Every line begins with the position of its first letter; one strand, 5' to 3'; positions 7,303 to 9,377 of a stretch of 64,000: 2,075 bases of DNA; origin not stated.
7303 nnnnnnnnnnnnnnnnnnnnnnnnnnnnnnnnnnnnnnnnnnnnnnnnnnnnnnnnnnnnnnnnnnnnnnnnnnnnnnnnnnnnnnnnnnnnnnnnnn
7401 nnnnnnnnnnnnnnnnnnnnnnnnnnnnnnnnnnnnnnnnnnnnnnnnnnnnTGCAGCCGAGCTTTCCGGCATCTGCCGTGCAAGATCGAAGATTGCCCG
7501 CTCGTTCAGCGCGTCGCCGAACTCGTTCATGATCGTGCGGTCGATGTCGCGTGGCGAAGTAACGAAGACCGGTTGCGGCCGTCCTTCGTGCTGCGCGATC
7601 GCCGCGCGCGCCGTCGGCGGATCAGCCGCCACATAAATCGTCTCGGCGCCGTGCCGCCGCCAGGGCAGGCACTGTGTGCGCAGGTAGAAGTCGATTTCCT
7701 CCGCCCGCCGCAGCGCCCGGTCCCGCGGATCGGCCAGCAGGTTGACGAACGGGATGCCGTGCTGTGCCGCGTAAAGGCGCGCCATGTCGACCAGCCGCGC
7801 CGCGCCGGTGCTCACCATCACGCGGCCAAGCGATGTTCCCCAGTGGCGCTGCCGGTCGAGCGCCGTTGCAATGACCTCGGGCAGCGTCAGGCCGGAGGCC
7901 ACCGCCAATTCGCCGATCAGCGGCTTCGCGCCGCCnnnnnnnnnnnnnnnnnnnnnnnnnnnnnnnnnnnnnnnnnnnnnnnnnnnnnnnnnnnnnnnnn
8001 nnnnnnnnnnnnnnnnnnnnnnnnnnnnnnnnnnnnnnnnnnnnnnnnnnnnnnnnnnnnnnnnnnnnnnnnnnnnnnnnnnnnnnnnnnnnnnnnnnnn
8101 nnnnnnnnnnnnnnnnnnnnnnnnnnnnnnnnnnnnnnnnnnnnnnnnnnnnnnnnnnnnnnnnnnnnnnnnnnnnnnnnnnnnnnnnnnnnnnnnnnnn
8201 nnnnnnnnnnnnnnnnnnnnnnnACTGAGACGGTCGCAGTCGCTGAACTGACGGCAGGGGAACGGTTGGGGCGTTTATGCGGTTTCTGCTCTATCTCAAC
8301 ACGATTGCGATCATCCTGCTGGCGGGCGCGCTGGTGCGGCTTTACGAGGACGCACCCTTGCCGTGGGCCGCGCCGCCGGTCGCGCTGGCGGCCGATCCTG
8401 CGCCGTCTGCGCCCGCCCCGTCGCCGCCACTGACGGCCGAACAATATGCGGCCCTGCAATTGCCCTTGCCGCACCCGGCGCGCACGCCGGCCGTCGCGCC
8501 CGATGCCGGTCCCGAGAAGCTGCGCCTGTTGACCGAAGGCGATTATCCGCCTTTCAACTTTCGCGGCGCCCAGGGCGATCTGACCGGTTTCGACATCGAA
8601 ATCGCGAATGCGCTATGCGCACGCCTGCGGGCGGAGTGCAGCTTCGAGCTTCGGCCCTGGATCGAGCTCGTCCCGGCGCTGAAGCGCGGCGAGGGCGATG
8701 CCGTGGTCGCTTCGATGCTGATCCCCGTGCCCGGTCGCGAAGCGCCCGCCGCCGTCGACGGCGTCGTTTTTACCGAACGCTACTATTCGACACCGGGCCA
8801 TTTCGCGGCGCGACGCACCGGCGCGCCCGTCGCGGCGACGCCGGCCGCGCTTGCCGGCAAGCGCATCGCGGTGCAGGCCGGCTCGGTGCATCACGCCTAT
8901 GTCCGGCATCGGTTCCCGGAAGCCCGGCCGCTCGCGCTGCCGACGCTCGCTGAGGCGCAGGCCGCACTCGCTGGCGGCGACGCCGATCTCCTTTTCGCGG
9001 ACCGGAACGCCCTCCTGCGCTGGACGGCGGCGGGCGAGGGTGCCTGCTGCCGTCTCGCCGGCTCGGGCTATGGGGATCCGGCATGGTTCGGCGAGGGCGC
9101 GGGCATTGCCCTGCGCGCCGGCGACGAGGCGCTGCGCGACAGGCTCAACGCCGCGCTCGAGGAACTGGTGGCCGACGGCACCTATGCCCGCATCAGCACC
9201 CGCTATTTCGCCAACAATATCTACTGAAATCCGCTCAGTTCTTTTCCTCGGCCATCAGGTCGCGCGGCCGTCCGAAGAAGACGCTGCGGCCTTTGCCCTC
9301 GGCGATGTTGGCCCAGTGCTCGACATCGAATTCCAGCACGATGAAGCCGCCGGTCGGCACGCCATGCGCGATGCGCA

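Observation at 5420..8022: Candidate c-di-GMP surface-attachment module: MshEN-GT2 glycan synthase followed by a Cle-type CheY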

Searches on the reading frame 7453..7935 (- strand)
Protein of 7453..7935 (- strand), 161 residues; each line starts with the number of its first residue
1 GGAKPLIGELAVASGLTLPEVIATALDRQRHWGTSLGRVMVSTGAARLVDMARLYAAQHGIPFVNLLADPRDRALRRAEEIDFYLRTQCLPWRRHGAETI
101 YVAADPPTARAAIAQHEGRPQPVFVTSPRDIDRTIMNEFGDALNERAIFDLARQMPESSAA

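Call 30: search_solved_structures(query=window:7453-7935:-, max_evalue=1, show_alignments=4)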
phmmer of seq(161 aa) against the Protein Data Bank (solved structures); distinct sequences matched with E-value up to 1: 18.
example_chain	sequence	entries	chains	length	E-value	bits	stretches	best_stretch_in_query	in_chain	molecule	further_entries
6f8l_G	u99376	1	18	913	5.3e-16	62.4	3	3-108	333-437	Type IV pilus assembly protein PilF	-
5zfr_A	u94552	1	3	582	3.1e-08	37.2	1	7-110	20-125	Type IV pilus biogenesis ATPase PilB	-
6ejf_G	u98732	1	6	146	4.3e-08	36.7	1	3-108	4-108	Type IV pilus assembly protein PilF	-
6olj_C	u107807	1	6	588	7.2e-06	29.5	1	7-109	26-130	Type IV pilus biogenesis ATPase PilB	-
5tsg_B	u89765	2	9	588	7.2e-06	29.5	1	7-109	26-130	Type IV pilus biogenesis ATPase PilB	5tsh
8pe0_A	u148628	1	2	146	0.00039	23.9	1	5-129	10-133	c-di-GMP binding domain of the ATPase enzyme PilF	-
8pdk_A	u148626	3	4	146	0.0012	22.3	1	7-129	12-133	c-di-GMP binding domain of the ATPase enzyme PilF | ATP-binding motif-containing protein pilF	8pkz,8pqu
8pfa_A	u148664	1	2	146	0.0012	22.2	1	7-129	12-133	c-di-GMP binding domain of the ATPase enzyme PilF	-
6ejf_J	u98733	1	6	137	0.0018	21.7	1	7-129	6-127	Type IV pilus assembly protein PilF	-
9glg_A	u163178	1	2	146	0.0032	20.9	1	7-129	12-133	ATP-binding motif-containing protein pilF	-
9gl5_A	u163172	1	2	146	0.0032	20.9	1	7-129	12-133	ATP-binding motif-containing protein pilF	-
3jc8_Ba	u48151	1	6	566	0.0062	20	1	7-106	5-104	Type IV-A pilus assembly ATPase PilB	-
9g1w_A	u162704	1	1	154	0.021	18.3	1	7-80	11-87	Type IV pilus assembly ATPase PilB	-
5htl_A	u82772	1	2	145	0.077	16.4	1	6-70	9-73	MSHA biogenesis protein MshE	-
3bvn_A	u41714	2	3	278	0.51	13.7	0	73-111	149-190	HLA class I histocompatibility antigen, B*1402 alpha chain | HLA-B*1402 extracellular domain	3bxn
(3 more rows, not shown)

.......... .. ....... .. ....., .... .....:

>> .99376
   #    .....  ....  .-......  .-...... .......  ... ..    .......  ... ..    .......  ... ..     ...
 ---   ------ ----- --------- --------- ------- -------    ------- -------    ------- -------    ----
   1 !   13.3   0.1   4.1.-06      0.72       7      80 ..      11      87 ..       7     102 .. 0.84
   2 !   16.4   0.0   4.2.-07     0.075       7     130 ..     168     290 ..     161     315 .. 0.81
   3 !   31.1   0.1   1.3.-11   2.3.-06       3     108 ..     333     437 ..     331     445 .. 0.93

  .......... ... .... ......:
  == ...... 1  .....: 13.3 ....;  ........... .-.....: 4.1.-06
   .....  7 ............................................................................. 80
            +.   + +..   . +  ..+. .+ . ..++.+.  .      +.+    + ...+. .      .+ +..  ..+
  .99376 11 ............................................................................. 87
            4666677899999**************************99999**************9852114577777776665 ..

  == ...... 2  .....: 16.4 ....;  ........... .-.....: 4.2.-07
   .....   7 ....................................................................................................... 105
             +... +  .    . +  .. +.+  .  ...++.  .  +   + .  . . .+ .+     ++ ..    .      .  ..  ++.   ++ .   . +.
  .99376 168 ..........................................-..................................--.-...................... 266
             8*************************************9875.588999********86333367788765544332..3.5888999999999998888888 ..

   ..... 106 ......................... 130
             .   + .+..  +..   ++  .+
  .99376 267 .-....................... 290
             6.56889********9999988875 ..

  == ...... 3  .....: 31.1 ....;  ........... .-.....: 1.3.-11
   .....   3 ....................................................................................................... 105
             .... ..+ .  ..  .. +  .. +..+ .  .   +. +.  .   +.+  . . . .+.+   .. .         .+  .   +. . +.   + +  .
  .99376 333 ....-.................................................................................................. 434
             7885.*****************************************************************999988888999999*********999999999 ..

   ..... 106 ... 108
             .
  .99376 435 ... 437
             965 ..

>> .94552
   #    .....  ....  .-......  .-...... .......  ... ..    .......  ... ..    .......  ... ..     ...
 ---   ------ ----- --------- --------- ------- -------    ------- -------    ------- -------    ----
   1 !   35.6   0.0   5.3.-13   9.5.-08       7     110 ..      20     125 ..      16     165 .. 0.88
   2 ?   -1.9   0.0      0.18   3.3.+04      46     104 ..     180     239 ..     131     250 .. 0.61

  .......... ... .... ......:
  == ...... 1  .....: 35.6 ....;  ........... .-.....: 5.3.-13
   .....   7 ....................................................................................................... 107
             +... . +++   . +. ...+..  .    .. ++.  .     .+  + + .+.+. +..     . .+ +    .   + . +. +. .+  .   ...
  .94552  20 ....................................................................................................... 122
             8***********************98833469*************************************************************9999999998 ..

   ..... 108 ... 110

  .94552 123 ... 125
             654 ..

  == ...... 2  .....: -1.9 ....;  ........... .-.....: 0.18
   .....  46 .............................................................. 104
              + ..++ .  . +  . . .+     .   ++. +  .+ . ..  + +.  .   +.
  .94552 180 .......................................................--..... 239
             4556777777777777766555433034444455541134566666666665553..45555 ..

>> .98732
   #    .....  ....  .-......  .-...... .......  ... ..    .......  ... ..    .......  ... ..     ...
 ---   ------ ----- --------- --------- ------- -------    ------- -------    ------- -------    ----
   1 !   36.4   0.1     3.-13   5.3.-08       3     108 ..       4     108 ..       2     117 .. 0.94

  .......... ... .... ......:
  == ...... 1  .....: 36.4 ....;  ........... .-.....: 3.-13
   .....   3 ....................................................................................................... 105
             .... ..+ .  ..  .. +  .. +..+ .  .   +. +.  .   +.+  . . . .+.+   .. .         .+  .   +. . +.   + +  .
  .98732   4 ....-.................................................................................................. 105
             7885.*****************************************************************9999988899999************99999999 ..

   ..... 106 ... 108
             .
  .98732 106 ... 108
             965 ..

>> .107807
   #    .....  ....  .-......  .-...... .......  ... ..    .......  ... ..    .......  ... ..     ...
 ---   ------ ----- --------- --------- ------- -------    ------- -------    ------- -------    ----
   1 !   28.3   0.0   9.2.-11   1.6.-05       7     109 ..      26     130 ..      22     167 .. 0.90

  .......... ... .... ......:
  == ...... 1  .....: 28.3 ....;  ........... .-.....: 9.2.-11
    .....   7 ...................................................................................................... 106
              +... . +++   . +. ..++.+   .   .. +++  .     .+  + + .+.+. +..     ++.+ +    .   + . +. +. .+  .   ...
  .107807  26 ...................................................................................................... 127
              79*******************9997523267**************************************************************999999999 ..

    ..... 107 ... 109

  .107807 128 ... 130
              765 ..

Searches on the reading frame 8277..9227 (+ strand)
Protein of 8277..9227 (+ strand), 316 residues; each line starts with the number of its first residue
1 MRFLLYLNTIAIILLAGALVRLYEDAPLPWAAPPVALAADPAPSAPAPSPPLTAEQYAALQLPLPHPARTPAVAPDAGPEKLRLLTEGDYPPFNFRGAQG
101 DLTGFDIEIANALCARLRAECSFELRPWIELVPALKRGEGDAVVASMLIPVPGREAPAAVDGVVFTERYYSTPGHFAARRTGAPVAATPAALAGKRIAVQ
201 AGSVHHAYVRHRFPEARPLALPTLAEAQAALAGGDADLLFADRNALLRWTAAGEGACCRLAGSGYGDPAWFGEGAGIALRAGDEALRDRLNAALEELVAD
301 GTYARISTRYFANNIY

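Call 3: search_protein_families(library=pfam, proteins=[window:8277-9227:+], max_evalue=0.1)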
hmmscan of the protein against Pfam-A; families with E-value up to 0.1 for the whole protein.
window:8277-9227:+ (316 aa): 1 family
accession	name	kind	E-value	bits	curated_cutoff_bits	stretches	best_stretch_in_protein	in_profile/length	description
PF00497.25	SBP_bac_3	-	4.9e-26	91.5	26.4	1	82-312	1-131/132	Bacterial extracellular solute-binding proteins, family 3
